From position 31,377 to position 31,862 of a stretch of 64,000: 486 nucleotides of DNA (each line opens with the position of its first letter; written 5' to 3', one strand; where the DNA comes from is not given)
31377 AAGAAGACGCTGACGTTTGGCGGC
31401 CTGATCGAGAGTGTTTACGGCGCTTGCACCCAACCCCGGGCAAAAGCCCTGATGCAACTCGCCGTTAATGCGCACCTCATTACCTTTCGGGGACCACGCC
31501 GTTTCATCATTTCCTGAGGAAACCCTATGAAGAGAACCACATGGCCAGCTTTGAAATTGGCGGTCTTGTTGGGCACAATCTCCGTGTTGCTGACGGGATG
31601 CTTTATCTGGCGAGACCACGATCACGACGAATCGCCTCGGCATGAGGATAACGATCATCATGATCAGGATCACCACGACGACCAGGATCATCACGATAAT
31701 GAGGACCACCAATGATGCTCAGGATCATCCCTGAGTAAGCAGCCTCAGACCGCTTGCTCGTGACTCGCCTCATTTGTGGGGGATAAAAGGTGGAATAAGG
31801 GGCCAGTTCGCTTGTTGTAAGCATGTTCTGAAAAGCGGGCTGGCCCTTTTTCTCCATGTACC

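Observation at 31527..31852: Tiny lipoprotein with a 32-residue His/Asp-only tail and its own RBS and terminator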

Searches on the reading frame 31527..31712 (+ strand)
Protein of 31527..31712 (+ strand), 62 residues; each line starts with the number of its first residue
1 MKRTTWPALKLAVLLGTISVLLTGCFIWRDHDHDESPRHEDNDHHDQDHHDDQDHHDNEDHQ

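Call 8: search_protein_families(library=pfam, proteins=[window:31527-31712:+], max_evalue=0.01)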
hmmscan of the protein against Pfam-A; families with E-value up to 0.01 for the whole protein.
window:31527-31712:+ (62 aa): 0 families

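Call 9: search_protein_families(library=ncbifam, proteins=[window:31527-31712:+], max_evalue=0.01)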
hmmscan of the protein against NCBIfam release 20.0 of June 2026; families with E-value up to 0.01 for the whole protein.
window:31527-31712:+ (62 aa): 1 family
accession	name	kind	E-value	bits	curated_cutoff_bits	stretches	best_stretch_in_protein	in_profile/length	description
NF007454.0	PRK10019.1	subfamily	0.009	15.2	195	1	16-61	94-144/283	nickel/cobalt efflux transporter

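Call 10: find_homologous_proteins(query=window:31527-31712:+, max_evalue=1)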
Query seq(62 aa) (62 aa): 2 proteins with E <= 1 among 5 candidates.
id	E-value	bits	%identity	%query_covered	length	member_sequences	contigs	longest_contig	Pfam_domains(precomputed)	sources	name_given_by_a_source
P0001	9.9e-20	87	80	61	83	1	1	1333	-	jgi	jgi:ABC-type nickel/cobalt efflux system permease component RcnA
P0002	1.7e-19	87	71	90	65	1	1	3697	-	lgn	-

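Call 11: find_encoding_contigs(protein=window:31527-31712:+, flank=8000)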
Protein window:31527-31712:+ (62 aa): no gene with exactly this product is on record in the collection.

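Call 13: find_encoding_contigs(protein=P0002, flank=5000)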
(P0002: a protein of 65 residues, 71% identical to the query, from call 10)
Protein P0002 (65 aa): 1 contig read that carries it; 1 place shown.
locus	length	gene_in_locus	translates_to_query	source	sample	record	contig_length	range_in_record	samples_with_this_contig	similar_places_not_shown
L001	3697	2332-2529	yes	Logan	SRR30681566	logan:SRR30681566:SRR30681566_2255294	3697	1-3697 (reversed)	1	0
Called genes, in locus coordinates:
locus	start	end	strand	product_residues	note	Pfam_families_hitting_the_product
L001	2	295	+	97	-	?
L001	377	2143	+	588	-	-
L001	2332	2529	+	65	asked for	-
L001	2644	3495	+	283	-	PF03848:TehB, PF13489:Methyltransf_23, PF05724:TPMT (weak), PF05175:MTS (weak), PF13847:Methyltransf_31, PF08241:Methyltransf_11, PF08242:Methyltransf_12, PF13649:Methyltransf_25, +1 more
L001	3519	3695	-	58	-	?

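Call 14: find_encoding_contigs(protein=P0001, flank=5000)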
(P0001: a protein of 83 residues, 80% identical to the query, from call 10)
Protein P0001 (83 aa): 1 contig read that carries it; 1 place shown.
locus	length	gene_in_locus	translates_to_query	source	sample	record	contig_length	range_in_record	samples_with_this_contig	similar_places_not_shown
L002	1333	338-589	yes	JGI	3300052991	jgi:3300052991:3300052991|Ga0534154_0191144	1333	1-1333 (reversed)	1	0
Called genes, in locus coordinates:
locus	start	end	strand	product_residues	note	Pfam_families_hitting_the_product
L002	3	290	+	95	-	?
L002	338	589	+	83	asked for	-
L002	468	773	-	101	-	-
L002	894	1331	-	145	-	?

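Call 18: find_related_loci(query=A1, collection=genome_contigs, flank=8000)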
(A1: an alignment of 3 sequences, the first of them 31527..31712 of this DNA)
Query A1 (62 aa) in genome_contigs; peptide patterns used: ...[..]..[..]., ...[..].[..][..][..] (x = any residue, [..] = any of these).
600 stretches matched a pattern (row limit reached: there are more); 3 encode a relative of the query (tblastn E <= 1e-3); 3 distinct loci.
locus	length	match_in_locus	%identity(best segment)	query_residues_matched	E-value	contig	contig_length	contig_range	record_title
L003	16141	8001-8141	81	4-48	4e-16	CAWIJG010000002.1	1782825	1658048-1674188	MAG: uncultured Verrucomicrobiae bacterium isolate MFD05512.bin.1.230 genome assembly, contig: contig_15775, whole genom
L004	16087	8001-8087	72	1-29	2e-12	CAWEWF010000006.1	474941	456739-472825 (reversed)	MAG: uncultured Verrucomicrobiae bacterium isolate MFD03346.bin.1.96 genome assembly, contig: contig_18691, whole genome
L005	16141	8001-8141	53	1-46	9e-6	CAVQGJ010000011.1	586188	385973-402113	MAG: uncultured Verrucomicrobiae bacterium isolate MFD05512.bin.2.136 genome assembly, contig: contig_794, whole genome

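Call 19: find_related_loci(query=A1, collection=metagenome_contigs, flank=8000)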
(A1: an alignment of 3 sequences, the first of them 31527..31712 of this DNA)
Query A1 (62 aa) in metagenome_contigs; peptide patterns used: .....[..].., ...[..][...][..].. (x = any residue, [..] = any of these).
600 stretches matched a pattern (row limit reached: there are more); 6 encode a relative of the query (tblastn E <= 1e-3); 6 distinct loci.
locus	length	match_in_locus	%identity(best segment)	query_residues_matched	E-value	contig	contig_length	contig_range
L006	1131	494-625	86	1-42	1e-20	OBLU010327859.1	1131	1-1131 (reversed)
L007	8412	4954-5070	85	6-42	1e-17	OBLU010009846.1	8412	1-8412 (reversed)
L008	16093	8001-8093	84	6-36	2e-15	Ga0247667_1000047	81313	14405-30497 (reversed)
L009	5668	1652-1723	92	6-29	1e-12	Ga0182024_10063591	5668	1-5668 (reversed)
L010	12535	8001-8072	92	6-29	1e-12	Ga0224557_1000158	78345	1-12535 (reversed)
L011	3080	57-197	81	6-48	2e-9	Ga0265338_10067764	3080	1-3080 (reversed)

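Call 33: search_protein_families(library=pfam, proteins=[L008:11107-11709:-, L008:7662-7838:-, L008:8246-10048:+, L008:6571-7662:-, L008:11851-12315:-], max_evalue=0.1)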
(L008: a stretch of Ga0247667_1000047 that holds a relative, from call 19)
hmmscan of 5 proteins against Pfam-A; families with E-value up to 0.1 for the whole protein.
L008:11107-11709:- (201 aa): 2 families
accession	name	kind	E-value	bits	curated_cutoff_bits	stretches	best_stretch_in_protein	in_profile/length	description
PF04542.20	Sigma70_r2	-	0.00025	21.2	24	1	9-48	7-49/71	Sigma-70 region 2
PF00196.25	GerE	-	0.064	13.3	23.5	0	121-160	3-42/57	Bacterial regulatory proteins, luxR family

L008:7662-7838:- (59 aa): 0 families

L008:8246-10048:+ (601 aa): 4 families
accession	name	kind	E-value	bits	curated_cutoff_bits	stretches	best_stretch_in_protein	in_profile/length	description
PF01594.21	AI-2E_transport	-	7.9e-48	163.7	34.3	1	16-348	6-323/327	AI-2E family transporter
PF02607.22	B12-binding_2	-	0.0046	17.6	23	1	373-411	5-43/74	B12 binding domain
PF02310.24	B12-binding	-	0.036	14.3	32.1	1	474-550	11-87/121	B12 binding domain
PF20988.2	SidF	-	0.063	11.7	27.1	0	37-84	698-745/839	Phosphoinositide phosphatase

L008:6571-7662:- (364 aa): 1 family
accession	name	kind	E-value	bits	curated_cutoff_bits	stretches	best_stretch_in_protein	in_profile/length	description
PF20245.3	DUF6600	-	2.2e-34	118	27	1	47-144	2-100/102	Family of unknown function (DUF6600)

L008:11851-12315:- (155 aa): 1 family
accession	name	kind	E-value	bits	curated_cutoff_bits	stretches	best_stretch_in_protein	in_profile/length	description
PF00072.30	Response_reg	-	2.8e-18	66.6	30.2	1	15-137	1-110/111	Response regulator receiver domain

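Call 34: search_protein_families(library=ncbifam, proteins=[L008:11107-11709:-, L008:7662-7838:-, L008:8246-10048:+, L008:6571-7662:-], max_evalue=0.1)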
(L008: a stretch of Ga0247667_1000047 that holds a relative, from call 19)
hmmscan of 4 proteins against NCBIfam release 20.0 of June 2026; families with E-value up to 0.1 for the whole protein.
L008:11107-11709:- (201 aa): 7 families
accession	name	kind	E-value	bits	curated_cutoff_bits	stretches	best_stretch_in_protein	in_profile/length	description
TIGR02937.1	sigma70-ECF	superfamily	9.6e-05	22.1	42.9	1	9-159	12-157/165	sigma-70 family RNA polymerase sigma factor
NF009172.0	PRK12519.1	subfamily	0.0076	15.8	222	1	11-148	42-170/194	RNA polymerase sigma factor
NF007228.0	PRK09646.1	subfamily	0.0086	15.7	226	1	7-152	39-175/194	ECF RNA polymerase sigma factor SigK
TIGR02983.1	SigE-fam_strep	subfamily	0.04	13.8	141.55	0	9-40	17-48/162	SigE family RNA polymerase sigma factor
TIGR02985.1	Sig70_bacteroi1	subfamily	0.044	14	126.4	0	6-155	9-150/162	RNA polymerase sigma-70 factor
NF033558.1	transpos_IS1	equivalog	0.051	13.5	100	1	123-162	43-82/199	IS1 family transposase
NF052445.1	RespRegMctR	equivalog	0.053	12.9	300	1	120-162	144-186/205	two-component system response regulator MctR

L008:7662-7838:- (59 aa): 0 families

L008:8246-10048:+ (601 aa): 3 families
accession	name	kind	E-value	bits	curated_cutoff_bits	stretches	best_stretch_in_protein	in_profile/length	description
NF008930.0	PRK12287.1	subfamily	3.3e-34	119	318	2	168-363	148-340/344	AI-2E family transporter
TIGR02872.1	spore_ytvI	equivalog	1.8e-24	86.8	198.15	1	13-338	5-326/341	sporulation integral membrane protein YtvI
NF045801.1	efflux_ABUW_0982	equivalog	1.9e-15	56.7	675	1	12-369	10-361/392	chloramphenicol efflux transporter CxpE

L008:6571-7662:- (364 aa): 0 families

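Call 41: search_protein_representatives(alignment_id=A1)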
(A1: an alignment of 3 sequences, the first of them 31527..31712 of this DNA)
Query: 3 sequences, 65 profile positions. Proteins with E-value up to 0.001 (for the whole library): 16; up to 1e-10: 3; up to 1e-30: 0. The best 16 are listed.
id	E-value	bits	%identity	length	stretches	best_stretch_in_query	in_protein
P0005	4.5e-13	65.0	-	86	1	1-65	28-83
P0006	1.3e-12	63.5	-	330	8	19-33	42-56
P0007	2.0e-11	59.7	-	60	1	1-57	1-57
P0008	3.5e-08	49.3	-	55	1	4-52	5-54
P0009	4.5e-08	49.0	-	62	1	4-60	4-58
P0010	3.1e-07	46.3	-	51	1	1-56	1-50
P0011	1.0e-06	44.7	-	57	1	4-53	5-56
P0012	2.0e-06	43.7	-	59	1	1-58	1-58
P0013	6.8e-05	38.8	-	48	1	10-53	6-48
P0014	8.1e-05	38.5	-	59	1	6-57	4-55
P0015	1.1e-04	38.1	-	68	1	10-62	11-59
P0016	2.5e-04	37.0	-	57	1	8-54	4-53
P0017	3.5e-04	36.5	-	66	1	6-56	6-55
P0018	4.2e-04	36.3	-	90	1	11-55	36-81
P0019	5.1e-04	36.0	-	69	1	1-63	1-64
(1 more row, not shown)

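Call 43: list_cluster_members(proteins=[P0005, P0007, P0008, P0009, P0010, P0011, P0012, P0013, P0015, P0016])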
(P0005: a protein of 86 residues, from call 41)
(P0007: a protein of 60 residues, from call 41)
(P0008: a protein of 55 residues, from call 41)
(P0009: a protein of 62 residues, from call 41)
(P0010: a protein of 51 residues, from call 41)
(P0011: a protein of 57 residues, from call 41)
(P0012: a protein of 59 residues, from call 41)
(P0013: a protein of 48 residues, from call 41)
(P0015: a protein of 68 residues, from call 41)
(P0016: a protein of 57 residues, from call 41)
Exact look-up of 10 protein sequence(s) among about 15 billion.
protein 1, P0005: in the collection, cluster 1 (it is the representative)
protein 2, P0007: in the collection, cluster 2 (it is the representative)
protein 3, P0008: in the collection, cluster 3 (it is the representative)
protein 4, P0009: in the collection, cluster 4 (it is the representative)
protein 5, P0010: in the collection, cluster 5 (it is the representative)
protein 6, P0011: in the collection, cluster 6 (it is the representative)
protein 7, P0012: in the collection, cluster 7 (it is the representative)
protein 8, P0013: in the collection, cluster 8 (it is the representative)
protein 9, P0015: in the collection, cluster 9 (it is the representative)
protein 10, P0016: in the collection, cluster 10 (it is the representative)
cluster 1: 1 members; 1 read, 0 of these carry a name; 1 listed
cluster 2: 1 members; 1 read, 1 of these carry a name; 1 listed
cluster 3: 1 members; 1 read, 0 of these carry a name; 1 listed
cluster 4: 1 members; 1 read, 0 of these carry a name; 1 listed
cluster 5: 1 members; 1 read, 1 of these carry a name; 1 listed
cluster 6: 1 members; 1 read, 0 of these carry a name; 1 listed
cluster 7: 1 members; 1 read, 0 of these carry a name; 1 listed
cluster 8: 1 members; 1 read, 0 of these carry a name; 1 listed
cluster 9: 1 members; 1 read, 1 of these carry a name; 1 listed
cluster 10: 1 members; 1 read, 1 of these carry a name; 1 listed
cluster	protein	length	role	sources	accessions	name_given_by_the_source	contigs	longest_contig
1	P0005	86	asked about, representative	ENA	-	-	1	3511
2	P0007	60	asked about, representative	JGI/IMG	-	outer membrane biogenesis lipoprotein LolB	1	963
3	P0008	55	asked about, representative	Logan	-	-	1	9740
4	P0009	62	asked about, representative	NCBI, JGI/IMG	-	-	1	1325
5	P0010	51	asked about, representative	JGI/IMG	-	hypothetical protein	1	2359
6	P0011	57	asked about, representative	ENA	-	-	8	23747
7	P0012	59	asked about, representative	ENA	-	-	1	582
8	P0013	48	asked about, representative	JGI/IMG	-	-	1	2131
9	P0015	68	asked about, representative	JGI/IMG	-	ABC-type Zn2+ transport system substrate-binding protein/surface adhesin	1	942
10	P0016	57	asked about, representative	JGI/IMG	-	hypothetical protein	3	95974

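Call 44: find_encoding_contigs(protein=P0011, flank=6000, max_places=2)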
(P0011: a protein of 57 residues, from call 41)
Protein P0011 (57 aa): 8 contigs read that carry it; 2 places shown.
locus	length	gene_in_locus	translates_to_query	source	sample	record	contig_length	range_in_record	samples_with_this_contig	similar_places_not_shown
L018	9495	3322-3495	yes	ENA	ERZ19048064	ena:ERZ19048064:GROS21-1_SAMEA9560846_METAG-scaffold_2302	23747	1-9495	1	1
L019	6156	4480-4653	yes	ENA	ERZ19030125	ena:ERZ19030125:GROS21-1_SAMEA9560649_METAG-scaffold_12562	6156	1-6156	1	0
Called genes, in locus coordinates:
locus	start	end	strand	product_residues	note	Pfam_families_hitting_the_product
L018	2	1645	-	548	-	?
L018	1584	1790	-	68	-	-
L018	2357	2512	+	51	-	-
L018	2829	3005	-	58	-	-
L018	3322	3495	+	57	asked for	-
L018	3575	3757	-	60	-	PF28077:THIVI_2564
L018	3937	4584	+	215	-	PF04055:Radical_SAM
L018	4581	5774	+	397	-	PF00202:Aminotran_3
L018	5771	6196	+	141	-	PF04140:ICMT, PF04191:PEMT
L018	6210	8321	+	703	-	-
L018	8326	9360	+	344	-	PF04443:LuxE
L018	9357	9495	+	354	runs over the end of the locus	PF05893:LuxC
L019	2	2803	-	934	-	?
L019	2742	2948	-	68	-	-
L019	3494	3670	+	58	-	-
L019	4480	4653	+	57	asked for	-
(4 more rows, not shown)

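Call 45: find_encoding_contigs(protein=P0016, flank=6000, max_places=2)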
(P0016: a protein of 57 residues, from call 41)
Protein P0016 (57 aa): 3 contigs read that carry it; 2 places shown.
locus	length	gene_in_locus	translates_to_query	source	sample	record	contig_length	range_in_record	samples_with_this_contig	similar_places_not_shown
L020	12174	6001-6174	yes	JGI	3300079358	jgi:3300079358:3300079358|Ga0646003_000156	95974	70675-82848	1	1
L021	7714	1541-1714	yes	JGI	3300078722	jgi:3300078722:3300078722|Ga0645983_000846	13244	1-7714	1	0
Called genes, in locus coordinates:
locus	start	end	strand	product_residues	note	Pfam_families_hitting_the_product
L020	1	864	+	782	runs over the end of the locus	-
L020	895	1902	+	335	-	PF09937:DUF2169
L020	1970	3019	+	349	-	PF00109:ketoacyl-synt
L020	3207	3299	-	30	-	-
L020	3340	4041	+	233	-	PF03550:LolB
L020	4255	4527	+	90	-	-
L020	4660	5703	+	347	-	PF01594:AI-2E_transport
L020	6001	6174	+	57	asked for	-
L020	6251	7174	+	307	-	-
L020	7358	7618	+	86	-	-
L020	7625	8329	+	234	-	PF00005:ABC_tran, PF13304:AAA_21 (faint)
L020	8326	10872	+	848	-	PF02687:FtsX, PF12704:MacB_PCD, PF02687:FtsX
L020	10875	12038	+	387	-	PF07143:AttH, PF17186:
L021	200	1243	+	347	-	PF01594:AI-2E_transport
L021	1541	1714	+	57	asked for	-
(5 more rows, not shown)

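Call 46: find_encoding_contigs(protein=P0008, flank=6000, max_places=2)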
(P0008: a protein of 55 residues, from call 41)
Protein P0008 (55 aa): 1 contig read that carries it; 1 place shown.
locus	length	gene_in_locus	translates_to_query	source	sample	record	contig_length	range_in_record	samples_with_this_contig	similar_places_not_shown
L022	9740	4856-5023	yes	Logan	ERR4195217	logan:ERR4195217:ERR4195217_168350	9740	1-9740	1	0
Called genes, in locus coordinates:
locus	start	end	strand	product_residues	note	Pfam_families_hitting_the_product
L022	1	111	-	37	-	?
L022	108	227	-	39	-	-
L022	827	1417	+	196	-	-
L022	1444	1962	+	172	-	-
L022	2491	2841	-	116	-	-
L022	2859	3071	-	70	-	-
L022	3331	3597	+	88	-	-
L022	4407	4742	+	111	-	-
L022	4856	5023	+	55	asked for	-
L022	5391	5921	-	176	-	-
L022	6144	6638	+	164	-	PF03130:HEAT_PBS (faint), PF13513:HEAT_EZ (faint), PF13646:HEAT_2, PF02985:HEAT (faint)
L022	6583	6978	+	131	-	-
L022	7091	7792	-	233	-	-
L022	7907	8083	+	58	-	-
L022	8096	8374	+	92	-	-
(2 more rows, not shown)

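Call 57: search_solved_structures(query=window:31527-31712:+, max_evalue=10, show_alignments=2)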
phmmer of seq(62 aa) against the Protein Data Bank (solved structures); distinct sequences matched with E-value up to 10: 1.
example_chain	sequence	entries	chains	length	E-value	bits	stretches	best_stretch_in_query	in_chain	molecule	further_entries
3do7_A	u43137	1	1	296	1.2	12.7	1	5-37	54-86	Avian reticuloendotheliosis viral (V-rel) oncogene related B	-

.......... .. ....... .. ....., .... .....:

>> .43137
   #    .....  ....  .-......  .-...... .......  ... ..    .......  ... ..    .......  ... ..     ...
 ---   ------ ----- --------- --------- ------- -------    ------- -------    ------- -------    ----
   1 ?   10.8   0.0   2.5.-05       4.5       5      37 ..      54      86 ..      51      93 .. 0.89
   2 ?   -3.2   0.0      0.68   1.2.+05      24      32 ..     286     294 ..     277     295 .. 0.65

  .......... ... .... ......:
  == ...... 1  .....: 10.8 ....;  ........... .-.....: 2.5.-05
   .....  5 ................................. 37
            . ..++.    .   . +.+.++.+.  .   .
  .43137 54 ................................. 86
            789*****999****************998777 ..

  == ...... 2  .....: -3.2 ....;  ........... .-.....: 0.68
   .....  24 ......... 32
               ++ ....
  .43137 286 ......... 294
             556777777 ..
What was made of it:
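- Closest known: SmbP. Different: No sequence similarity was detected (calls 8, 9, 57).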

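Call 63: find_homologous_proteins(query=A4, max_evalue=0.001)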
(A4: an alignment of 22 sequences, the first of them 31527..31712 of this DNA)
Query A4 (22 sequences) (62 aa, profile of the alignment): 26 proteins with E <= 0.001 among 2166 candidates.
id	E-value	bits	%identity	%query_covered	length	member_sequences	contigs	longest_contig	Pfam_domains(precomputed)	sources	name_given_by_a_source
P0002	7.9e-27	111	71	90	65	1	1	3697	-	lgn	-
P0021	1.8e-24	103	64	85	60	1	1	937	-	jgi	jgi:hypothetical protein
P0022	1.9e-24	103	64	77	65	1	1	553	-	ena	-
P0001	2.6e-23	99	80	61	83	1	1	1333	-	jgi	jgi:ABC-type nickel/cobalt efflux system permease component RcnA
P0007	4.3e-21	92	42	94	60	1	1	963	-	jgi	jgi:outer membrane biogenesis lipoprotein LolB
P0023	8.9e-18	82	45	97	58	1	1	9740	-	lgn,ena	-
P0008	2.6e-16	77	41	47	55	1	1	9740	-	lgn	-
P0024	2.9e-16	77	68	40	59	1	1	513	-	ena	-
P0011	8.0e-16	75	40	79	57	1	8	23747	-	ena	-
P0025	4.1e-15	73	46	81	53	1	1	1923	-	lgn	-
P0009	6.3e-15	73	42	89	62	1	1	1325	-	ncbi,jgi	-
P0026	1.4e-14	71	51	74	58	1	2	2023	-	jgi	-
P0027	1.6e-14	71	48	100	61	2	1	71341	-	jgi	jgi:hypothetical protein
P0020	1.8e-14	71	35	85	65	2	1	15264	-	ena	-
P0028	6.6e-13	66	49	98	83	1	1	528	-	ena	-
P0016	1.2e-12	65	38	94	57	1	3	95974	-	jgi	jgi:hypothetical protein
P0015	1.8e-12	65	33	95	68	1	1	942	-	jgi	jgi:ABC-type Zn2+ transport system substrate-binding protein/surface adhesin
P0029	1.9e-12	65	-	-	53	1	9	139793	-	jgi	-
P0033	5.1e-8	50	44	77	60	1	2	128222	-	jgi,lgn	-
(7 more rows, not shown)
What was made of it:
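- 26 clusters among 5.8 billion proteins (call 63).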

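Call 65: find_encoding_contigs(protein=P0027, flank=7000, max_places=1)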
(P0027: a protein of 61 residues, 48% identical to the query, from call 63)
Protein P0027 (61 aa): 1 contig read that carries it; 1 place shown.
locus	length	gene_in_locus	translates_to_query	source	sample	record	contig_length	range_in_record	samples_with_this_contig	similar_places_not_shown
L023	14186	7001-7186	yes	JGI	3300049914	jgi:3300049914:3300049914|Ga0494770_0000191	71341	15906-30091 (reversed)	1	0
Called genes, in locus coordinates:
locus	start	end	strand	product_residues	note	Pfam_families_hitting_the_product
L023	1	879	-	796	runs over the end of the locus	PF08479:POTRA_2 (faint), PF07244:POTRA, PF01103:Omp85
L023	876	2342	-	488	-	PF00772:DnaB, PF03796:DnaB_C, PF13481:AAA_25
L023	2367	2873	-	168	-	PF01281:Ribosomal_L9_N, PF03948:Ribosomal_L9_C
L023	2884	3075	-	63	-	PF01084:Ribosomal_S18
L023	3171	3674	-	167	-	PF00436:SSB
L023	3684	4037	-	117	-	PF01250:Ribosomal_S6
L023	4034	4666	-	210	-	PF01195:Pept_tRNA_hydro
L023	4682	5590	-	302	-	PF01386:Ribosomal_L25p, PF14693:Ribosomal_TL5_C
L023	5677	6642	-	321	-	PF13793:Pribosyltran_N, PF00156:Pribosyltran, PF14572:Pribosyl_synth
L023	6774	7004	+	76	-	-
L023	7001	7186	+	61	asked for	-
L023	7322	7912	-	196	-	-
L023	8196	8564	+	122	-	PF25937:DUF7980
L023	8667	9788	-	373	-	PF04055:Radical_SAM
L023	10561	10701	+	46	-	-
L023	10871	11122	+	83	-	-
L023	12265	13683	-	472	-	PF00091:Tubulin, PF12327:FtsZ_C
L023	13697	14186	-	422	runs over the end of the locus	PF02491:SHS2_FTSA, PF06723:MreB_Mbl, PF06277:EutA (weak), PF14450:FtsA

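Call 66: find_encoding_contigs(protein=P0029, flank=7000, max_places=2)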
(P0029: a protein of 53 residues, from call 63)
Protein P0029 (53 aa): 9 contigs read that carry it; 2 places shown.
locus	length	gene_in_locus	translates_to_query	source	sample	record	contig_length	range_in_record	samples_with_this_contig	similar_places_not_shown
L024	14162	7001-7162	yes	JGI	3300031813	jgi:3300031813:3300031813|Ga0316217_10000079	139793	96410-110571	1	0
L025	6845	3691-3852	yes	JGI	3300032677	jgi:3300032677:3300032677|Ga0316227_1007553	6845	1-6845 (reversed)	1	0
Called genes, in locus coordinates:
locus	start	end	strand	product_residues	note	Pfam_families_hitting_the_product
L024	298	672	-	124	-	PF12092:DUF3568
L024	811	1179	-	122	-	PF01556:DnaJ_C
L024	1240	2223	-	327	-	PF11453:DUF2950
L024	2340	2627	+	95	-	-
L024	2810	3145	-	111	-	PF04972:BON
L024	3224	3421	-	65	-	PF28077:THIVI_2564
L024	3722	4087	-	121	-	PF00072:Response_reg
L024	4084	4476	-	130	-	PF00072:Response_reg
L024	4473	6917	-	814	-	PF13188:PAS_8, PF13426:PAS_9, PF00989:PAS, PF13188:PAS_8, PF13426:PAS_9, PF00989:PAS, PF08448:PAS_4, PF00512:HisKA, +8 more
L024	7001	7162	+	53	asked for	-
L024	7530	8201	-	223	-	PF00072:Response_reg, PF13384:HTH_23 (faint), PF08281:Sigma70_r4_2 (weak), PF00196:GerE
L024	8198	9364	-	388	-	PF07730:HisKA_3, PF13581:HATPase_c_2 (weak), PF02518:HATPase_c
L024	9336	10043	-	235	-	PF07730:HisKA_3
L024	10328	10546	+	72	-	-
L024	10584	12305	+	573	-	PF06472:ABC_membrane_2, PF00664:ABC_membrane, PF05992:SbmA_BacA, PF00005:ABC_tran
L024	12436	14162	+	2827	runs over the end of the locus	PF10091:Glycoamylase, PF06165:GH94_b-supersand, PF17167:Glyco_hydro_94, PF03633:Glyco_hydro_65C (weak)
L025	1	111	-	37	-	?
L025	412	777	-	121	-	PF00072:Response_reg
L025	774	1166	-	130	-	PF00072:Response_reg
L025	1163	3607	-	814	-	PF13188:PAS_8, PF13426:PAS_9, PF00989:PAS, PF13188:PAS_8, PF13426:PAS_9, PF00989:PAS, PF08448:PAS_4, PF00512:HisKA, +8 more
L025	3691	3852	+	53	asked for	-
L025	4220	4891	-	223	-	PF00072:Response_reg, PF13384:HTH_23 (faint), PF08281:Sigma70_r4_2 (weak), PF00196:GerE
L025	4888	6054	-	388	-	PF07730:HisKA_3, PF13581:HATPase_c_2 (weak), PF02518:HATPase_c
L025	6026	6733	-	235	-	PF07730:HisKA_3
